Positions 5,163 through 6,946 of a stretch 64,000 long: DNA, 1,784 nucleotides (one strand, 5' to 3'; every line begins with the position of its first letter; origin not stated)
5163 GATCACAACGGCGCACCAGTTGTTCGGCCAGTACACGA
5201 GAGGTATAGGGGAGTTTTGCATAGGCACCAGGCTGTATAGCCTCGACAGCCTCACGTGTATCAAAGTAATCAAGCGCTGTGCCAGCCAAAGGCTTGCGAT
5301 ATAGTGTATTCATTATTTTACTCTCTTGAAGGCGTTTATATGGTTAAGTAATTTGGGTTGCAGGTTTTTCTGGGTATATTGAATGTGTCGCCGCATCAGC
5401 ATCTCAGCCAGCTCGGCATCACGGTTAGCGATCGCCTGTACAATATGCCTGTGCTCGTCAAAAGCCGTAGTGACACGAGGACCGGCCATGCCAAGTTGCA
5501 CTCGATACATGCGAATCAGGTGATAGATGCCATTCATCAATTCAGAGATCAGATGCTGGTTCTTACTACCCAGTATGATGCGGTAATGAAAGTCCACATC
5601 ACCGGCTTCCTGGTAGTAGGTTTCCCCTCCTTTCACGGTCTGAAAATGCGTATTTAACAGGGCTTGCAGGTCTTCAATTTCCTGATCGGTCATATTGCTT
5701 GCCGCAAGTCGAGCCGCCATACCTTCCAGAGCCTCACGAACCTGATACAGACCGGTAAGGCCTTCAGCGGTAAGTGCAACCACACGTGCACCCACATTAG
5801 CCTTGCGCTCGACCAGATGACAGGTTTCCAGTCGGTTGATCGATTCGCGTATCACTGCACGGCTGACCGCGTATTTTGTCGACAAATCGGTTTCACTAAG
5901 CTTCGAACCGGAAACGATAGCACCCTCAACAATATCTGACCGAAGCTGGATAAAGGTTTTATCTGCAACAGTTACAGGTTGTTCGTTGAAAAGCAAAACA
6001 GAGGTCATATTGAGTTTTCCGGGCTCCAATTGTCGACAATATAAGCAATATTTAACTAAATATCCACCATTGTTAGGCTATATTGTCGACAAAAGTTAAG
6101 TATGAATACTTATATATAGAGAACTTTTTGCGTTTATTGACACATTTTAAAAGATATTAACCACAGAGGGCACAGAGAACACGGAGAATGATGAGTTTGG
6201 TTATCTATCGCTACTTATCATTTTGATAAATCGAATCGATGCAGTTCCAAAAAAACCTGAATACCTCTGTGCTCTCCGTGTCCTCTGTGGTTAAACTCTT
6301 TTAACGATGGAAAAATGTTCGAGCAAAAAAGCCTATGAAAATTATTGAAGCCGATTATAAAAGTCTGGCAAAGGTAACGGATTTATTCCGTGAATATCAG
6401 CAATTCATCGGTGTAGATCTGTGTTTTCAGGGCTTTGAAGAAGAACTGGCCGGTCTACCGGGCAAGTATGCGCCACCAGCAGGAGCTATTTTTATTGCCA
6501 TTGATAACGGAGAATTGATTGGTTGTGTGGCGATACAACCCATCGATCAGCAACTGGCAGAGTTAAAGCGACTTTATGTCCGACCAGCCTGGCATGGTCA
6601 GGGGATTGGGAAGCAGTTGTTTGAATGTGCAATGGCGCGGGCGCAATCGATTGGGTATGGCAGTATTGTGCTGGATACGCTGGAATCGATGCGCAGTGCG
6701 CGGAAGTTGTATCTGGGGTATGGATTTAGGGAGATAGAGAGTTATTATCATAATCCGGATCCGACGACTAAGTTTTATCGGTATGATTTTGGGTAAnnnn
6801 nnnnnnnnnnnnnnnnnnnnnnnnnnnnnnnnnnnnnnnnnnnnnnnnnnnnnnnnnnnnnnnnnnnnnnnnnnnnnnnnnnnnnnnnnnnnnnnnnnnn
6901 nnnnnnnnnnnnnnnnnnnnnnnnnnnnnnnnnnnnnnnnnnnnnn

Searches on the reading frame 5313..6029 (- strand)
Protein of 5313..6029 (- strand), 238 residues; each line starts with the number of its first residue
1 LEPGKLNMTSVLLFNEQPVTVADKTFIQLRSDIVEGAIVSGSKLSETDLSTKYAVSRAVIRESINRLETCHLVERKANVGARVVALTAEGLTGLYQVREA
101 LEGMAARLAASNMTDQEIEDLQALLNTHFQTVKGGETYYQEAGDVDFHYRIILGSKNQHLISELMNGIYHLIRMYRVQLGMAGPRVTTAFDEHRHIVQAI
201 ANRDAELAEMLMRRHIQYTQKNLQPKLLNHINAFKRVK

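Call 9: search_protein_families(library=pfam, proteins=[window:5313-6029:-], max_evalue=0.01)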
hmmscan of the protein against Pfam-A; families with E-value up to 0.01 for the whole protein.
window:5313-6029:- (238 aa): 2 families
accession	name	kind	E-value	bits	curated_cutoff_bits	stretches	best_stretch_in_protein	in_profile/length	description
PF07729.17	FCD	-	1.4e-26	93.8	24.3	1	94-217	2-124/125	FCD domain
PF00392.27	GntR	-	4.4e-14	52.3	27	1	28-83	8-64/64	Bacterial regulatory proteins, gntR family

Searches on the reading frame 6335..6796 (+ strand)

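Call 9: search_protein_families(library=pfam, proteins=[window:6335-6796:+], max_evalue=0.01)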
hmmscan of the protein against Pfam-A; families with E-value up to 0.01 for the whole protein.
window:6335-6796:+ (153 aa): 5 families
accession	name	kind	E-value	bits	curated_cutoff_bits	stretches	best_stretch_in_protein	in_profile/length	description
PF00583.31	Acetyltransf_1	-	3.4e-17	63.2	20.7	1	44-129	24-114/116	Acetyltransferase (GNAT) family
PF13508.13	Acetyltransf_7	-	1.2e-16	61.3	27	1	50-133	3-84/84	Acetyltransferase (GNAT) domain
PF13673.13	Acetyltransf_10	-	3.9e-12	46.7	23.6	1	52-136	33-112/128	Acetyltransferase (GNAT) domain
PF14542.12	Acetyltransf_CG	-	0.00046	20.7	30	1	54-108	4-58/80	GCN5-related N-acetyl-transferase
PF12568.14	PanZ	-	0.0098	15.8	22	0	51-107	39-94/128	Acetyltransferase (GNAT) domain, PanZ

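Call 10: search_protein_families(library=ncbifam, proteins=[window:6335-6796:+], max_evalue=0.01)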
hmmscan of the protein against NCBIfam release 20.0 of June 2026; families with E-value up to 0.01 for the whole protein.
window:6335-6796:+ (153 aa): 26 families (the best 25 are shown)
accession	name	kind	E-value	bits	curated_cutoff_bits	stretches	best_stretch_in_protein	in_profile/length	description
TIGR01575.1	rimI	equivalog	2.7e-11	43.8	86.4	1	54-141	36-125/132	ribosomal protein S18-alanine N-acetyltransferase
NF005840.0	PRK07757.1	equivalog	6.7e-10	39.1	154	1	53-135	45-122/153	N-acetyltransferase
NF005921.0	PRK07922.1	equivalog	1e-07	31.7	180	1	55-136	51-128/170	amino-acid N-acetyltransferase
NF040503.1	resist_ArsN1a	equivalog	6e-07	29.3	170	1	80-137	82-139/159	arsinothricin resistance N-acetyltransferase ArsN1 family A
NF008212.0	PRK10975.1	equivalog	4.9e-06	26.5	219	1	56-132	145-221/232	dTDP-4-amino-4,6-dideoxy-D-galactose acyltransferase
NF040501.1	resist_ArsN2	equivalog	5.1e-06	26.1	125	1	46-135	19-105/133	arsenic resistance N-acetyltransferase ArsN2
NF033078.2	AAC_6p_Ia_fam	equivalog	5.5e-06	26.4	265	1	55-118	56-119/181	AAC(6')-Ia family aminoglycoside 6'-N-acetyltransferase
NF003641.0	PRK05279.1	equivalog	1.2e-05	24.4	344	1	57-134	341-415/441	amino-acid N-acetyltransferase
NF041716.1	HxA_phane_GNAT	equivalog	2.1e-05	24.5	250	1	3-135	4-144/152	cyclophane-containing RiPP N-acetyltransferase HaaN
TIGR01890.1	N-Ac-Glu-synth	equivalog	6.3e-05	22.1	202.85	1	57-134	329-403/429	amino-acid N-acetyltransferase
NF053587.1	SpmdActasePaiA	equivalog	6.4e-05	22.8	250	1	70-133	86-149/172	spermidine/spermine N(1)-acetyltransferase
NF000359.1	sat3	exception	7.8e-05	22.8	360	1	47-132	68-153/180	streptothricin N-acetyltransferase Sat3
NF007025.1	PRK09491.1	equivalog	0.00011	22.2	173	1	66-138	54-129/145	ribosomal protein S18-alanine N-acetyltransferase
NF007853.0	PRK10562.1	equivalog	0.00017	21.8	125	1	51-140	49-129/146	N-acetyltransferase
NF000486.1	AAC_6p_Ip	exception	0.00077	19.5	390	1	53-118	36-100/173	aminoglycoside 6'-N-acetyltransferase AAC(6')-Ip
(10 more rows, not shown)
